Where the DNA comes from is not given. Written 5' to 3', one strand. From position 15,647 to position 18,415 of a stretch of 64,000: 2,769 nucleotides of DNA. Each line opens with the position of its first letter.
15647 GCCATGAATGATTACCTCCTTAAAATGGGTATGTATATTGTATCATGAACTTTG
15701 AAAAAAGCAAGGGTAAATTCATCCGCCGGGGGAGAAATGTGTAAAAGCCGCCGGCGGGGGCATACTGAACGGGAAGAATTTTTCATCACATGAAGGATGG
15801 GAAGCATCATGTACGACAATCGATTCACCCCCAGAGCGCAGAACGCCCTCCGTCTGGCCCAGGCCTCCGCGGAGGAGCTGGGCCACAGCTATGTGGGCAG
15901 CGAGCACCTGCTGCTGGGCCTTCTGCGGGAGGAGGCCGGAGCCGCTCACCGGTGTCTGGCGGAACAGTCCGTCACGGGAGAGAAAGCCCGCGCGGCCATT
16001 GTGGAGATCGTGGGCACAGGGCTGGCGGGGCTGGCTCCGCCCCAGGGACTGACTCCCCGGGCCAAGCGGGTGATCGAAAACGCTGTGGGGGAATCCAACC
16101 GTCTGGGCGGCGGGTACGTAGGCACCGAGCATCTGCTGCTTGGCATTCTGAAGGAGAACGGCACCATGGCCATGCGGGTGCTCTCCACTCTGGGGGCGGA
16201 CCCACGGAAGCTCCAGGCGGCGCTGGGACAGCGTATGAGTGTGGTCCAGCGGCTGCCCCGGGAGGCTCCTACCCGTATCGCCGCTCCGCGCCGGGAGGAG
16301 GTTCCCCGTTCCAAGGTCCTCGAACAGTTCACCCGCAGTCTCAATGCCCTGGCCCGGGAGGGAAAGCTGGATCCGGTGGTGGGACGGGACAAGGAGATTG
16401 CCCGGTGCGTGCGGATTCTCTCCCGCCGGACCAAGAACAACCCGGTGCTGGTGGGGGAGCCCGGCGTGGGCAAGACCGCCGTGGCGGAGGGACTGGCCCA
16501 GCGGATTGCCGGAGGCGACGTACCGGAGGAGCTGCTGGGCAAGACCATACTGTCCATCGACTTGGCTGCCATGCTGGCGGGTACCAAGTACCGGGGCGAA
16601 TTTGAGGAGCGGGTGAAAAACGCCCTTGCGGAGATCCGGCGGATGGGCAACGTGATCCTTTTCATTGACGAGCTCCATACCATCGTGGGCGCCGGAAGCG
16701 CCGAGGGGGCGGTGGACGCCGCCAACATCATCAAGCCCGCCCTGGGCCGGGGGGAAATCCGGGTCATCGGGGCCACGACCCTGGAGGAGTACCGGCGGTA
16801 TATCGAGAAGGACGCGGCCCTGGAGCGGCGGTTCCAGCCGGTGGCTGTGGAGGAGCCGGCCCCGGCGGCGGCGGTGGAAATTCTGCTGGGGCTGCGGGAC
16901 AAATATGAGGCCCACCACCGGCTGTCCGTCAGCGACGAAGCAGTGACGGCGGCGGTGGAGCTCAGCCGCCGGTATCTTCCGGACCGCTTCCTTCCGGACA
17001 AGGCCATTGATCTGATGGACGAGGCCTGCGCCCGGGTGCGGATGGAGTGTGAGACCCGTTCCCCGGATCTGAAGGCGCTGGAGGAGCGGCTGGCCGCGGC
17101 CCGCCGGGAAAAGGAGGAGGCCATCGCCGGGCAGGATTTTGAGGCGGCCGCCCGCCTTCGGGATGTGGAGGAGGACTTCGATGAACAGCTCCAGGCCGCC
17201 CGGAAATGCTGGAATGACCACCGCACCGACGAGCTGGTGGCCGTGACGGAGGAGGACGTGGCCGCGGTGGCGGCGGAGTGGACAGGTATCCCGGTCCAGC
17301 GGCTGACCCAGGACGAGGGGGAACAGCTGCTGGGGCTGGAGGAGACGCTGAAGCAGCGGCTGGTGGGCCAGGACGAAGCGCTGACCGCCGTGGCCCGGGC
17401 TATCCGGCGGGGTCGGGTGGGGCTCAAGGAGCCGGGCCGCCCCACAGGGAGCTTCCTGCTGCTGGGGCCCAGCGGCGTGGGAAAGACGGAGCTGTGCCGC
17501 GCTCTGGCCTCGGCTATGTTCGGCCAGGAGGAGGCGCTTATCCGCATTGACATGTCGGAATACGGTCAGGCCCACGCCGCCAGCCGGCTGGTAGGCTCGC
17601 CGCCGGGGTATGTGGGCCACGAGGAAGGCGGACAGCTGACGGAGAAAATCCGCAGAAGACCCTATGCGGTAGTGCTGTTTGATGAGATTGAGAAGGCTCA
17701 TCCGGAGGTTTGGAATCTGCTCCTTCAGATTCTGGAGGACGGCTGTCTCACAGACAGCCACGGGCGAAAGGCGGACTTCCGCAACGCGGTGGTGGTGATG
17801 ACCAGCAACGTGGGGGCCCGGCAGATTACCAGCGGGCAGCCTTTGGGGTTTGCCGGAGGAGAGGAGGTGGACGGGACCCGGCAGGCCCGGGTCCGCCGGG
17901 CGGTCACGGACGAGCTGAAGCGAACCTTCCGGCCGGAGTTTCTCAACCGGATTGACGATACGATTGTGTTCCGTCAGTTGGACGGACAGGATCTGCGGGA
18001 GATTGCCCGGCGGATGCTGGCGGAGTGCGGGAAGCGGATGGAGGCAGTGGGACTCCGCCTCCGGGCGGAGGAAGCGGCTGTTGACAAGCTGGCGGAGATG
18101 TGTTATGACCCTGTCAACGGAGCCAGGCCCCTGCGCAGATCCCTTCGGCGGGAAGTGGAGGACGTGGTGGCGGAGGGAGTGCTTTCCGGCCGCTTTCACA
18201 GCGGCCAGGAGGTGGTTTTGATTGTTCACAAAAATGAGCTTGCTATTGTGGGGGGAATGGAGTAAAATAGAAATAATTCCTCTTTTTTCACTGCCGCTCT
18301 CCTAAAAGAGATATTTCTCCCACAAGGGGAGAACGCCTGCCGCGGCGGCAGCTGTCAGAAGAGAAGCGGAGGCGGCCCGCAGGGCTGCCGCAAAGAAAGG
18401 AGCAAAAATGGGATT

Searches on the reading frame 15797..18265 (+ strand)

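Call 32: search_protein_families(library=pfam, proteins=[window:15797-18265:+], max_evalue=0.001)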
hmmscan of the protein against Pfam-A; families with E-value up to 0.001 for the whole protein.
window:15797-18265:+ (822 aa): 25 families
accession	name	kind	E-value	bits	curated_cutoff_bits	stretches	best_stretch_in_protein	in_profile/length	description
PF07724.20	AAA_2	-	1.8e-63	213.9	27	1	548-721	1-165/166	AAA domain (Cdc48 subfamily)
PF17871.7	AAA_lid_9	-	2.7e-34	117.6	22.8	1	357-457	3-103/104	AAA lid domain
PF02861.25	Clp_N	-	3.3e-24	85.2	20.7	2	21-73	1-53/53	Clp amino terminal domain, pathogenicity island component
PF00004.35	AAA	-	8.8e-23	81.6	21.2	2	217-329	2-110/131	ATPase family associated with various cellular activities (AAA)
PF10431.15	ClpB_D2-small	-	3.2e-20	72.4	21.9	1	728-807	1-80/81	C-terminal, D2-small domain, of ClpB protein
PF07728.20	AAA_5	-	5.1e-16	59.4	22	1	553-674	2-125/139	AAA domain (dynein-related subfamily)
PF13401.12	AAA_22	-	7.9e-12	46.1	27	1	551-648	6-110/130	AAA domain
PF13191.12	AAA_16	-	9.4e-11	42.9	32.6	2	194-240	2-51/167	AAA ATPase domain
PF00158.32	Sigma54_activat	-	3.6e-09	37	20.2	1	552-669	24-140/168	Sigma-54 interaction domain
PF05621.17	TniB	-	5.9e-08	32.8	22.4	1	256-352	91-185/189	Bacterial TniB protein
PF13238.12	AAA_18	-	1.5e-07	32.3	29.4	0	554-575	2-24/128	AAA domain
PF20720.3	nSTAND3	-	3.8e-07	30.4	27.2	0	553-588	20-55/155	Novel STAND NTPase 3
PF01637.24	ATPase_2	-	3e-06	27.6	33.2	0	196-236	3-43/225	ATPase domain predominantly from Archaea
PF01695.23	IstB_IS21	-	3.3e-05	24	24.1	0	211-236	90-115/238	IstB-like ATP binding protein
PF13173.12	AAA_14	-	4.7e-05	23.8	27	0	553-645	5-84/129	AAA domain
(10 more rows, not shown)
